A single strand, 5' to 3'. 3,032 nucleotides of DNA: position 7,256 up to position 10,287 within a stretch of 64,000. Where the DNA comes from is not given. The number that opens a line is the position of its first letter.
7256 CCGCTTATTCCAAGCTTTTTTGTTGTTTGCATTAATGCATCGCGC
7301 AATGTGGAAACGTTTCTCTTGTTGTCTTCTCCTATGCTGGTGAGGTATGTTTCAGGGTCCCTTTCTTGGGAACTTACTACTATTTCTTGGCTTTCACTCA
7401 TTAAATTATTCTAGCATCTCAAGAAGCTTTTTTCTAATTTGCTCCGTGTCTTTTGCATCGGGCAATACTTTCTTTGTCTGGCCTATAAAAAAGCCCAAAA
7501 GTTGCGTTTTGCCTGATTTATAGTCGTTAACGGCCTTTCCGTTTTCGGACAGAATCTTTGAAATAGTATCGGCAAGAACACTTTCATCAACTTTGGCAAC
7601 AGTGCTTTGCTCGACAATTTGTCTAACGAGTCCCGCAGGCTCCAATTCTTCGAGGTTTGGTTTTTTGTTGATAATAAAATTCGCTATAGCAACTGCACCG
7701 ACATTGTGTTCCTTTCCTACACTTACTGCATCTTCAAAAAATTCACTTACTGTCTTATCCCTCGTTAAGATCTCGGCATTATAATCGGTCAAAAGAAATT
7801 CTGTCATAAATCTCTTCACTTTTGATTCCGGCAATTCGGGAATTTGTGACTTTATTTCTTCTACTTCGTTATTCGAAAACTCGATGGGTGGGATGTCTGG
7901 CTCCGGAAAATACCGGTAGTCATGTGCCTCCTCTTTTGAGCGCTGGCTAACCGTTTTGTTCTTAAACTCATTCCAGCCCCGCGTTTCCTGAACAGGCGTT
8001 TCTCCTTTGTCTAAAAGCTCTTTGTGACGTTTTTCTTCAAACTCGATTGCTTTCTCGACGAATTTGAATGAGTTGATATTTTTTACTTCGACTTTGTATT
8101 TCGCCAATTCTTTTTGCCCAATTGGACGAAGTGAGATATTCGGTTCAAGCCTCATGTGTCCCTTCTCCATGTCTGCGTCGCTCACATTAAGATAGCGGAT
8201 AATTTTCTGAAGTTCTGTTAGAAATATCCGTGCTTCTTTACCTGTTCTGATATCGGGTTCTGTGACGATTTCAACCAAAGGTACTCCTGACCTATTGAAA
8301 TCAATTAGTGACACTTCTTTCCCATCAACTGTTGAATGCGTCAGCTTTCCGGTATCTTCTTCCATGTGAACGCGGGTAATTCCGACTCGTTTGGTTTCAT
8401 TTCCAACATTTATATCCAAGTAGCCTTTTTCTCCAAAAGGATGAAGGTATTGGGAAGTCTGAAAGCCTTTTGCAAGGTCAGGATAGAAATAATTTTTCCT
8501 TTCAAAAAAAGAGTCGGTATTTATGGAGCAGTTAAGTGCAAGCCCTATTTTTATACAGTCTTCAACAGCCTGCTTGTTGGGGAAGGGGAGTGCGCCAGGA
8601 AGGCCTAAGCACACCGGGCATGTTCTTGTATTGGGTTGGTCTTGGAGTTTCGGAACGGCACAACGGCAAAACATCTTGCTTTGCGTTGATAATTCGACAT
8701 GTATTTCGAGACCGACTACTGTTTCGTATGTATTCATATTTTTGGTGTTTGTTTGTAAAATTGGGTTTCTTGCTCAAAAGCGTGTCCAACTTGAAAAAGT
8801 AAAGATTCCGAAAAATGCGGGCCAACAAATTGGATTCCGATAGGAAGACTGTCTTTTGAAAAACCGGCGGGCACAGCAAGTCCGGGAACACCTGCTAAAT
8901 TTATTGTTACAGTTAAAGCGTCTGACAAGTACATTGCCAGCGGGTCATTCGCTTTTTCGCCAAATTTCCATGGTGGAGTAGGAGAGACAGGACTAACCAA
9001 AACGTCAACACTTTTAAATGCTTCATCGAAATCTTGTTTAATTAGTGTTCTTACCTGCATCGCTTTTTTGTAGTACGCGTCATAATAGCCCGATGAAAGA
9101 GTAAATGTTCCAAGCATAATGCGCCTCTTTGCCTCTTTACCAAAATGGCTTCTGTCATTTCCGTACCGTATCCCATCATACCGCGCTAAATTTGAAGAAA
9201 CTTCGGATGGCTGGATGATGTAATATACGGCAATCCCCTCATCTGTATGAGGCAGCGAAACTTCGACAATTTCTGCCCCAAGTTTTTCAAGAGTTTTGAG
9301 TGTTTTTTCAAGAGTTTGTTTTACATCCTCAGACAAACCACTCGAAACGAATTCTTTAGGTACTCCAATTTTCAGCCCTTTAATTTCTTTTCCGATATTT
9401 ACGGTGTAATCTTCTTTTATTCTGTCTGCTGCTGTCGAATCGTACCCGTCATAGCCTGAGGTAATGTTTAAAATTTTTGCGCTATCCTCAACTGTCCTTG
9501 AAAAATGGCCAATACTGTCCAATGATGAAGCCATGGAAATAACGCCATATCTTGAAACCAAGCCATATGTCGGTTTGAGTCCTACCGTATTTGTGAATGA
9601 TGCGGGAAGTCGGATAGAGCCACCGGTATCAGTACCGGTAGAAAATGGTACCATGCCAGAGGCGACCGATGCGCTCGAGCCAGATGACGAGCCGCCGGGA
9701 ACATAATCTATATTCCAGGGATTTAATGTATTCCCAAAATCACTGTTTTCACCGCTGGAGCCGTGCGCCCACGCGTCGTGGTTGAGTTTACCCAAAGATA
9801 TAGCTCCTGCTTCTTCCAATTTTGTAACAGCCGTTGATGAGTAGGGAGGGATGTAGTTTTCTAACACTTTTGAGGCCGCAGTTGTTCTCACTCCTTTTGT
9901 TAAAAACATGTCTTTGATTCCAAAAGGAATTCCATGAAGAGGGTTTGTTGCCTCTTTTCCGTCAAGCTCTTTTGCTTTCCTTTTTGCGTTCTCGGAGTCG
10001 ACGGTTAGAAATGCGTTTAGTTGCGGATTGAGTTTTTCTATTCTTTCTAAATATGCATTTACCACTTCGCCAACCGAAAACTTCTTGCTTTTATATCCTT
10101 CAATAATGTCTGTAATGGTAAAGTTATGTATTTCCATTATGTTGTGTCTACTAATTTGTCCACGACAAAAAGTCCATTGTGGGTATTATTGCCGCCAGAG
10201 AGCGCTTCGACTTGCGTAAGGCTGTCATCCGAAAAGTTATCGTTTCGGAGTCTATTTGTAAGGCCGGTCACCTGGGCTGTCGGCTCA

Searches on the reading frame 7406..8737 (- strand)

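Call 82: search_protein_families(library=pfam, proteins=[window:7406-8737:-], max_evalue=0.00001)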
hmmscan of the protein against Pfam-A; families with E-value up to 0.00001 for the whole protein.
window:7406-8737:- (443 aa): 2 families
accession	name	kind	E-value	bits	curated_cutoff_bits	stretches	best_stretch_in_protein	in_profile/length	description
PF02934.20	GatB_N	-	5e-114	380.6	23.4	1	6-292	1-276/277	GatB/GatE catalytic domain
PF02637.23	GatB_Yqey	-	1.3e-10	41.8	27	1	371-442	76-148/148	GatB domain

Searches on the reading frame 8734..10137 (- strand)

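Call 82: search_protein_families(library=pfam, proteins=[window:8734-10137:-], max_evalue=0.00001)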
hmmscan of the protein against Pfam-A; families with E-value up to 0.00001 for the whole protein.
window:8734-10137:- (467 aa): 1 family
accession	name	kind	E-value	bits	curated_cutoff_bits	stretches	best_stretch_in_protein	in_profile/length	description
PF01425.27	Amidase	-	4.8e-145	484.4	27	1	24-447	1-444/445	Amidase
